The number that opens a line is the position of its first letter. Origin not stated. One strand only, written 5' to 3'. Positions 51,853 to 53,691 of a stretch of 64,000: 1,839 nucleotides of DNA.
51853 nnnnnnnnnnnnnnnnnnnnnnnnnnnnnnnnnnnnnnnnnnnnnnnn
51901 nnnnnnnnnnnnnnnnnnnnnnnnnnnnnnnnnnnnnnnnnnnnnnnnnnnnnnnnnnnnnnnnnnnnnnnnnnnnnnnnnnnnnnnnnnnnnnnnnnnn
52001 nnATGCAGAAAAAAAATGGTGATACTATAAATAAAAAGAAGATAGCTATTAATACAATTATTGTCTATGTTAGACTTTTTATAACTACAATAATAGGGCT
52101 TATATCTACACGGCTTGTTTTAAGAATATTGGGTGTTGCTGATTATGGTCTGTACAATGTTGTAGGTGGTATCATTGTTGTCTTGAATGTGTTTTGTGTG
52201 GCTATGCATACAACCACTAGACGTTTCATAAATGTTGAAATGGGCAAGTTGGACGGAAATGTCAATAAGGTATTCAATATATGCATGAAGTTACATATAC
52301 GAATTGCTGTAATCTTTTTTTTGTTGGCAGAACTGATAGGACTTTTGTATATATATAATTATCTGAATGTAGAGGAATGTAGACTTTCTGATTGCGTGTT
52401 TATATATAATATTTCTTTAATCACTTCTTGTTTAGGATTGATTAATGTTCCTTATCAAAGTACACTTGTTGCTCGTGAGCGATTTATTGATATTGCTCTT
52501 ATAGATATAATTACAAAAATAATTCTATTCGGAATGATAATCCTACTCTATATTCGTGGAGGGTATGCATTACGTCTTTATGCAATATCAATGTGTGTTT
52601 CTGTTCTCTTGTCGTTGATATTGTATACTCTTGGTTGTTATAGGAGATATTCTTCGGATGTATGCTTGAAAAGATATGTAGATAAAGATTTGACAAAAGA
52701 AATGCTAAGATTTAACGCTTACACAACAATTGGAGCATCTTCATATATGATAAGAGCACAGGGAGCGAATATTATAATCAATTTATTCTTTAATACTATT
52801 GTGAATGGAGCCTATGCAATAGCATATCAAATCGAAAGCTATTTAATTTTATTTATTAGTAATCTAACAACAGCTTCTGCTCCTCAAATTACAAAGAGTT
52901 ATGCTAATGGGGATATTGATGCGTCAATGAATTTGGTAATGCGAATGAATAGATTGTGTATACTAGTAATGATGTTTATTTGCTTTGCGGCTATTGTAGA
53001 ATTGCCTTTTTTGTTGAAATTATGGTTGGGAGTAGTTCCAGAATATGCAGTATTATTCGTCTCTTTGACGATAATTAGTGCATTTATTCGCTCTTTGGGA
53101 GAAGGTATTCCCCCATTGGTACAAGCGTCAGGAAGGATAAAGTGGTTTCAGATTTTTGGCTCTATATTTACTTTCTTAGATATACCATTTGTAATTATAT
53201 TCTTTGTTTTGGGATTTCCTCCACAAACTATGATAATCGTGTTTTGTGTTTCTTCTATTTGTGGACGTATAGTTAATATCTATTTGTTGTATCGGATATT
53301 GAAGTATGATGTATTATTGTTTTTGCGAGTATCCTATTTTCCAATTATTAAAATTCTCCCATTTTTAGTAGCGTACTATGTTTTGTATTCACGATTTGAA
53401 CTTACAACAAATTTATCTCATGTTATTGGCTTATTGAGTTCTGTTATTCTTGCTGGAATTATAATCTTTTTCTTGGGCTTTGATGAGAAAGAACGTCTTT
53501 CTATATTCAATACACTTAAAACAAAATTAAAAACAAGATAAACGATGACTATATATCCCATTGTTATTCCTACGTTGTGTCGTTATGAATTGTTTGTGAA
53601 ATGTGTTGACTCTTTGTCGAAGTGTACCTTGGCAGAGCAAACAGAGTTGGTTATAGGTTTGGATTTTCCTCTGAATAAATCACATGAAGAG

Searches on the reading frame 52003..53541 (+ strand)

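Call 36: search_protein_families(library=ncbifam, proteins=[window:52003-53541:+])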
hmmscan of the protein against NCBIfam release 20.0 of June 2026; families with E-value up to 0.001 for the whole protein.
window:52003-53541:+ (512 aa): 2 families
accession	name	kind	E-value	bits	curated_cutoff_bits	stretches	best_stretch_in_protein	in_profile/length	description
NF007773.0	PRK10459.1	equivalog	1.7e-05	24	273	1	26-494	19-465/492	MOP flippase family protein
NF041503.1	WZX_like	subfamily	0.00015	21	300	1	89-340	88-337/429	O-unit flippase-like protein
